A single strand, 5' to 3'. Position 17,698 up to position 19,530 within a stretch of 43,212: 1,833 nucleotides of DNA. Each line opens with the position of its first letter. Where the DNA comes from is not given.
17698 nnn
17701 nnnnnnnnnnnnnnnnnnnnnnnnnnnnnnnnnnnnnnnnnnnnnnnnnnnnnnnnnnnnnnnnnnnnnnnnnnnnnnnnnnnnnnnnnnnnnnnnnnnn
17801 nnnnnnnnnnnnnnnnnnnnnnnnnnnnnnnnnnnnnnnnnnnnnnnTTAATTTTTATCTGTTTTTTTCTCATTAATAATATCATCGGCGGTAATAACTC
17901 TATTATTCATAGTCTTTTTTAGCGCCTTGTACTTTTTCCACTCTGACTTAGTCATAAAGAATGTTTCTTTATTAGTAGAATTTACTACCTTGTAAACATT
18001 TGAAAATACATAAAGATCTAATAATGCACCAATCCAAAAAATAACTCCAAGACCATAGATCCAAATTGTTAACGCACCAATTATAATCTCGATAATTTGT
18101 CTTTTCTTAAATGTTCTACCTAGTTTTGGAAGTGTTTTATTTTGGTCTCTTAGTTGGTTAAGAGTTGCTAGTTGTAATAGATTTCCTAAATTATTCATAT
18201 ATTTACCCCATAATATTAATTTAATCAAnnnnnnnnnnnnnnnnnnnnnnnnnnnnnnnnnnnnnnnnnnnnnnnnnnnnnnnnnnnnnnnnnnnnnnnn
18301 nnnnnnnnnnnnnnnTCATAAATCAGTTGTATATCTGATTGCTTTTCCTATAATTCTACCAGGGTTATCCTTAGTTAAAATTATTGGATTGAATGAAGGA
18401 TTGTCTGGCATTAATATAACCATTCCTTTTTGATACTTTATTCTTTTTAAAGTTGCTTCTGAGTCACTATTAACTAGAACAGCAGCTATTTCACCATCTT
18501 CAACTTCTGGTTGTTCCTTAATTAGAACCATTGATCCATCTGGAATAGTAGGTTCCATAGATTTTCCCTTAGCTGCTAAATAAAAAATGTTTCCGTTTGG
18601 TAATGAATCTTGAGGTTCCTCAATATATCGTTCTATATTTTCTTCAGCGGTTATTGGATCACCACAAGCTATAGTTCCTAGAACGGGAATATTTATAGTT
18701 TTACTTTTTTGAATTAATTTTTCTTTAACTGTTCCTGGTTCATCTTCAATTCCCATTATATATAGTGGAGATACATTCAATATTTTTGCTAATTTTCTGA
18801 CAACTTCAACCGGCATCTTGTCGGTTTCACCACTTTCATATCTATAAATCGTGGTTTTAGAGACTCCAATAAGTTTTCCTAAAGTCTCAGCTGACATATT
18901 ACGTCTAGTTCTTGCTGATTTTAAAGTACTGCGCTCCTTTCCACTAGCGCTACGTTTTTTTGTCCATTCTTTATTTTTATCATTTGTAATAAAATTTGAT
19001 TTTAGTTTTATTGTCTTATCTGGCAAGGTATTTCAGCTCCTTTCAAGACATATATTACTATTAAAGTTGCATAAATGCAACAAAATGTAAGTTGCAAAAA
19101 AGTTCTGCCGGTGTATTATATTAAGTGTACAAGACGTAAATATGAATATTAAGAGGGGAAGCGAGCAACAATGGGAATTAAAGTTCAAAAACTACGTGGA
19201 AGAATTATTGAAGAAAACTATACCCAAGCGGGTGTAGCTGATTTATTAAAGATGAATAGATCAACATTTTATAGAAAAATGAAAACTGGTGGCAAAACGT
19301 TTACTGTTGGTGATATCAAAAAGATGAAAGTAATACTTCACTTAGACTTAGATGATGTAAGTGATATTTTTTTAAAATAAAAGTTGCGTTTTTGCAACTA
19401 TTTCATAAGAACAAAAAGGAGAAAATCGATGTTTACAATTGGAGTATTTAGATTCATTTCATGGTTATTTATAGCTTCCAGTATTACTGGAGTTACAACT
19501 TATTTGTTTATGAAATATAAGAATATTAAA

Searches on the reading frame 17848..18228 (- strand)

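Call 3: search_protein_families(library=pfam, proteins=[window:17848-18228:-], max_evalue=0.1)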
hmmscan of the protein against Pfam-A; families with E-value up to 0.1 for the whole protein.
window:17848-18228:- (126 aa): 0 families

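Call 10: search_protein_families(library=ncbifam, proteins=[window:17848-18228:-], max_evalue=1)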
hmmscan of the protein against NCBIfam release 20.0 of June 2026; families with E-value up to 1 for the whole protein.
window:17848-18228:- (126 aa): 0 families

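Call 26: search_protein_families(library=phrogs, proteins=[window:17848-18228:-], max_evalue=0.001)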
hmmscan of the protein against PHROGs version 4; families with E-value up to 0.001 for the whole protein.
window:17848-18228:- (126 aa): 0 families

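Call 65: search_protein_families(library=padloc, proteins=[window:17848-18228:-], max_evalue=0.001)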
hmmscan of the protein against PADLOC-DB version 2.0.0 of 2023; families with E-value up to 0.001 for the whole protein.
window:17848-18228:- (126 aa): 1 family
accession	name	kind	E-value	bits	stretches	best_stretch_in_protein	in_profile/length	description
PDLC00213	KwaA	-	0.00082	17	1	41-118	115-190/197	Unknown function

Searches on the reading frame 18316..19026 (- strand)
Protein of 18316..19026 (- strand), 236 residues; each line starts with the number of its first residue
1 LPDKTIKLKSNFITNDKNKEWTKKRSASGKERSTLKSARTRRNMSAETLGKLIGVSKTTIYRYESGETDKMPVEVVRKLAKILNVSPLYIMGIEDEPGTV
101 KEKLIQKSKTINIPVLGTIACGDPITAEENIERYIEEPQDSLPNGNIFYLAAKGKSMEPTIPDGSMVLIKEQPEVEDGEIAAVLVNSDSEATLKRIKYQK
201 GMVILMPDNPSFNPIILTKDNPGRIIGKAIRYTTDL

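Call 3: search_protein_families(library=pfam, proteins=[window:18316-19026:-], max_evalue=0.1)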
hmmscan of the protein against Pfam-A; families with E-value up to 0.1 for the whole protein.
window:18316-19026:- (236 aa): 14 families
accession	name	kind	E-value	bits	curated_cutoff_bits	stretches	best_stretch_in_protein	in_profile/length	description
PF00717.28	Peptidase_S24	-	3.3e-28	98.1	23.3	1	114-230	1-116/116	Peptidase S24-like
PF01381.28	HTH_3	-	9.4e-13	48.4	23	1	35-90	1-55/55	Helix-turn-helix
PF13560.12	HTH_31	-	7.1e-11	42.7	27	1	34-87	5-58/64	Helix-turn-helix domain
PF13443.12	HTH_26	-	1.3e-07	32.1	22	1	39-88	6-55/63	Cro/C1-type HTH DNA-binding domain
PF12844.13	HTH_19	-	3.9e-06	27.1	30.2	1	35-91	4-59/64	Helix-turn-helix domain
PF20432.4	Xre-like-HTH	-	0.00015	22.5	25.8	1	34-66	14-45/63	Antitoxin Xre-like helix-turn-helix domain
PF08279.18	HTH_11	-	0.00053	20.3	25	1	40-63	12-35/55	HTH domain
PF02796.21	HTH_7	-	0.0027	18.2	23.8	0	44-63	22-41/45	Helix-turn-helix domain of resolvase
PF13936.12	HTH_38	-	0.004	17.3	27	1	30-62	8-39/44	Helix-turn-helix domain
PF13413.12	HTH_25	-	0.0053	17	24.6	1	34-86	1-58/62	Helix-turn-helix domain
PF15731.11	MqsA_antitoxin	-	0.015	15.8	30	1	16-87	55-124/131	Antitoxin component of bacterial toxin-antitoxin system, MqsA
PF20317.4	HTH_60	-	0.017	15.9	24.1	1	32-97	7-71/140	Helix-turn-helix domain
PF10502.14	Peptidase_S26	-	0.025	15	22.9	1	151-196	27-77/168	Signal peptidase, peptidase S26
PF13309.12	HTH_22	-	0.031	14.8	29.6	0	45-63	43-61/63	HTH domain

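Call 91: find_encoding_contigs(protein=window:18319-19026:-, flank=10000, max_places=10)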
Protein seq(236 aa) (236 aa): 3 contigs read that carry it; 3 places shown.
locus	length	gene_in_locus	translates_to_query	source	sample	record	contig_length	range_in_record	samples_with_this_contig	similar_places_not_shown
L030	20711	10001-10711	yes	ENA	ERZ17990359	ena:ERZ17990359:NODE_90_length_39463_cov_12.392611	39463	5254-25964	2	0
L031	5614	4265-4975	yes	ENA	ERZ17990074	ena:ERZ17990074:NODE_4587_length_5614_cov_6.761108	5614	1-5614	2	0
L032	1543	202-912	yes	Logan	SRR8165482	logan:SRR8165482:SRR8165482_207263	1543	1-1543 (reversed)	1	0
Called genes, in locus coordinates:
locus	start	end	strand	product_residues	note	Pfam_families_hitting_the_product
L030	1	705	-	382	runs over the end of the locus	PF00589:Phage_integrase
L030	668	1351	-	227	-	PF02384:N6_Mtase (weak)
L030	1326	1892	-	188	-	-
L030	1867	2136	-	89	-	-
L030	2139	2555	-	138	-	PF07852:DUF1642 (weak)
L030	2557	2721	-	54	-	-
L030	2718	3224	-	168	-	-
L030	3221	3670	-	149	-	-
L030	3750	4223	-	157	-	PF00436:SSB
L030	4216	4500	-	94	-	-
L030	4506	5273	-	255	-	PF01695:IstB_IS21 (weak), PF00004:AAA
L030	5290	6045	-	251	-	-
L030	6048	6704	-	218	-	PF16784:HNHc_6, PF06147:DUF968 (weak)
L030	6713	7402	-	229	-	PF04404:ERF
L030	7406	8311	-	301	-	PF07083:DUF1351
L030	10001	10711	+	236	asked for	PF01381:HTH_3, PF12844:HTH_19 (weak), PF13443:HTH_26 (weak), PF13560:HTH_31, PF00717:Peptidase_S24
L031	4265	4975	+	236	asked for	PF01381:HTH_3, PF12844:HTH_19 (weak), PF13443:HTH_26 (weak), PF13560:HTH_31, PF00717:Peptidase_S24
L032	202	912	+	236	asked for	PF01381:HTH_3, PF12844:HTH_19 (weak), PF13443:HTH_26 (weak), PF13560:HTH_31, PF00717:Peptidase_S24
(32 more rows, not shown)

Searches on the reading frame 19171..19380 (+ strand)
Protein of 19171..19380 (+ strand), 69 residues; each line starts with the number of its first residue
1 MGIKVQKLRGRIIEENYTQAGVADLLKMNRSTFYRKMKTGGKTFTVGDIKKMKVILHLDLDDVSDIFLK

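Call 3: search_protein_families(library=pfam, proteins=[window:19171-19380:+], max_evalue=0.1)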
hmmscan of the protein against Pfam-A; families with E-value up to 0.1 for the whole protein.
window:19171-19380:+ (69 aa): 5 families
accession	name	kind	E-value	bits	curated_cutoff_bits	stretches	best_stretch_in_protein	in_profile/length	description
PF02954.25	HTH_8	-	0.00014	21.9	22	1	17-38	19-40/42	Bacterial regulatory protein, Fis family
PF05339.17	DUF739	-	0.0023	18.5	27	1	4-68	4-67/69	Protein of unknown function (DUF739)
PF20432.4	Xre-like-HTH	-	0.019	15.7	25.8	1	18-45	25-51/63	Antitoxin Xre-like helix-turn-helix domain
PF08667.16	BetR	-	0.031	14.8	21.6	1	13-57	19-62/148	BetR domain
PF13560.12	HTH_31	-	0.098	13.4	27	1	15-62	13-60/64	Helix-turn-helix domain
